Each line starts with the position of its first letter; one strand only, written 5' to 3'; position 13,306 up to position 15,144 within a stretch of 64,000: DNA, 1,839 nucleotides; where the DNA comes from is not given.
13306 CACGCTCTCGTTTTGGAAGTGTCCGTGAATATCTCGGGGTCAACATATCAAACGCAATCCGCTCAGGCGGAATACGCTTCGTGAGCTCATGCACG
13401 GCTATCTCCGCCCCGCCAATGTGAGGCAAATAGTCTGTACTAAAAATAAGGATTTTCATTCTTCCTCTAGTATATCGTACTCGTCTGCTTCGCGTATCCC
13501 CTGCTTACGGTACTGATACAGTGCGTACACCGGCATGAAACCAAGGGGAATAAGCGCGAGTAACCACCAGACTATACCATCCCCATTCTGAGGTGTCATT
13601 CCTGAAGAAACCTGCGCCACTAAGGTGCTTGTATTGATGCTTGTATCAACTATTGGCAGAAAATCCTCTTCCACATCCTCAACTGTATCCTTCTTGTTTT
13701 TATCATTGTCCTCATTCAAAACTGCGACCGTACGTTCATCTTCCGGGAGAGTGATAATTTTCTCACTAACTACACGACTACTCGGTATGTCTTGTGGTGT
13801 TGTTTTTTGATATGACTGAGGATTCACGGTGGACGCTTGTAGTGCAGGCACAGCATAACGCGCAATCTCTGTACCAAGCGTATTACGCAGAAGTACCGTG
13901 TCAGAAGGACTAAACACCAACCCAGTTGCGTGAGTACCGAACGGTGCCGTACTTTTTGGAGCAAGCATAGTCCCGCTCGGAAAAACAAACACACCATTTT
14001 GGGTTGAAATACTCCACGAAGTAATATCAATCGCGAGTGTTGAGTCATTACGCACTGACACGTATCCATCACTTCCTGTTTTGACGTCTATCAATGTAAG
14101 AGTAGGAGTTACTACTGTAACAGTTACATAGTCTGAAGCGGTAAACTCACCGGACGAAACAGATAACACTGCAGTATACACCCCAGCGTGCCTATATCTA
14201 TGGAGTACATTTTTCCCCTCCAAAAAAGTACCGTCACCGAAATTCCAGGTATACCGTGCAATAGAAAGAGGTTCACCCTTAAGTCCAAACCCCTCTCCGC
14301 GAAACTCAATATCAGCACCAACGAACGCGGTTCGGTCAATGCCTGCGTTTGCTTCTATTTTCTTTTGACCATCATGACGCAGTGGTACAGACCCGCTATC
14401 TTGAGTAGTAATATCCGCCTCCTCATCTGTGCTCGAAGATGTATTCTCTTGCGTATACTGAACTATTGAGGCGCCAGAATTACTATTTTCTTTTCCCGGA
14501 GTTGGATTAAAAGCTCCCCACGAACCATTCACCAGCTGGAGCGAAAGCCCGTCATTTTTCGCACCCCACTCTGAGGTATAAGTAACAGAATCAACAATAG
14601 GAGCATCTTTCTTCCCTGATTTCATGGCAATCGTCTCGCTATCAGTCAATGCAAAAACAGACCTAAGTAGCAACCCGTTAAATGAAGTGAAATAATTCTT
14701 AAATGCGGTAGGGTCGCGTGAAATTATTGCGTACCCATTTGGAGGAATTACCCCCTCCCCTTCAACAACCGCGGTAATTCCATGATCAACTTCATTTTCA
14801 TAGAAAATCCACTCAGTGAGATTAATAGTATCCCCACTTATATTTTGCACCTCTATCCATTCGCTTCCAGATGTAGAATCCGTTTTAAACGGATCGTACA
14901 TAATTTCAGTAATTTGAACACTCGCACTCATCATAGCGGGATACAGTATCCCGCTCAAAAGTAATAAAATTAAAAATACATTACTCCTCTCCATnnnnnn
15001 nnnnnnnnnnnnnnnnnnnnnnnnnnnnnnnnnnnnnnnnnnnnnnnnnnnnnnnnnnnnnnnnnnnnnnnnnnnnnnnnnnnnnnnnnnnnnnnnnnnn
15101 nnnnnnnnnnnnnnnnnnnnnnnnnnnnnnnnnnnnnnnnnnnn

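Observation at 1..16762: Candidate phosphono-glycan cell-surface decoration system (the main candidate for a new system in this window)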

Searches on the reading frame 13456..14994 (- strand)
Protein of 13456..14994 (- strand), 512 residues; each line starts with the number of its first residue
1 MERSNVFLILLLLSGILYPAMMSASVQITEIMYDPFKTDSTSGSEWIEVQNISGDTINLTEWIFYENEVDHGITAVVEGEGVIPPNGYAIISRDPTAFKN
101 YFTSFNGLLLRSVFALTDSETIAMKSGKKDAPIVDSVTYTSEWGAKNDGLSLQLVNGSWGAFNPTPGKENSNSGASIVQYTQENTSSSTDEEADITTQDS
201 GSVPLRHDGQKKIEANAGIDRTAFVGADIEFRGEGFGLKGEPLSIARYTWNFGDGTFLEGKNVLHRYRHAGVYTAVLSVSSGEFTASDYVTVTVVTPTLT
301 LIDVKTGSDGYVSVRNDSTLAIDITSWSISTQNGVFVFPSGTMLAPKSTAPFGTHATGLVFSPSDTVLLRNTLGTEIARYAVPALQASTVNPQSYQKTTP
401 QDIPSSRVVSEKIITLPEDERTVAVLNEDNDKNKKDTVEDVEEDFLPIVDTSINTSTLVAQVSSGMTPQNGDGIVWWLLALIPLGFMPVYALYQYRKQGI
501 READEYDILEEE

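Call 6: search_protein_families(library=pfam, proteins=[window:13456-14994:-], max_evalue=0.01)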
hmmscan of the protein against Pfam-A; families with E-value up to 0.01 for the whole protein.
window:13456-14994:- (512 aa): 3 families
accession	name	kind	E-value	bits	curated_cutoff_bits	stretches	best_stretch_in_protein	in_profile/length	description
PF00932.25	LTD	-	6.4e-21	75.2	34.3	2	23-140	5-108/109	Lamin Tail Domain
PF18911.6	PKD_4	-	2.6e-13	50.3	27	1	215-294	6-85/85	PKD domain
PF00801.26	PKD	-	5.1e-08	33.2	23.5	1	243-294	27-80/80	PKD domain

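Call 62: search_protein_families(library=ncbifam, proteins=[window:13456-14994:-], max_evalue=0.001)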
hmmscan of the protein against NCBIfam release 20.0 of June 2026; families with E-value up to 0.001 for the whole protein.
window:13456-14994:- (512 aa): 1 family
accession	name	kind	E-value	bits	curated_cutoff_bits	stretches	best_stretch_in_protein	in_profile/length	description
TIGR00864.1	PCC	subfamily_domain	4.4e-05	20.1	1861.4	1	246-295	1426-1475/2700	polycystin cation channel protein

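Call 67: search_protein_families(library=padloc, proteins=[window:13456-14994:-], max_evalue=0.001)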
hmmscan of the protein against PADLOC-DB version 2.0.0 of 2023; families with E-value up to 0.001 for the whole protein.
window:13456-14994:- (512 aa): 0 families
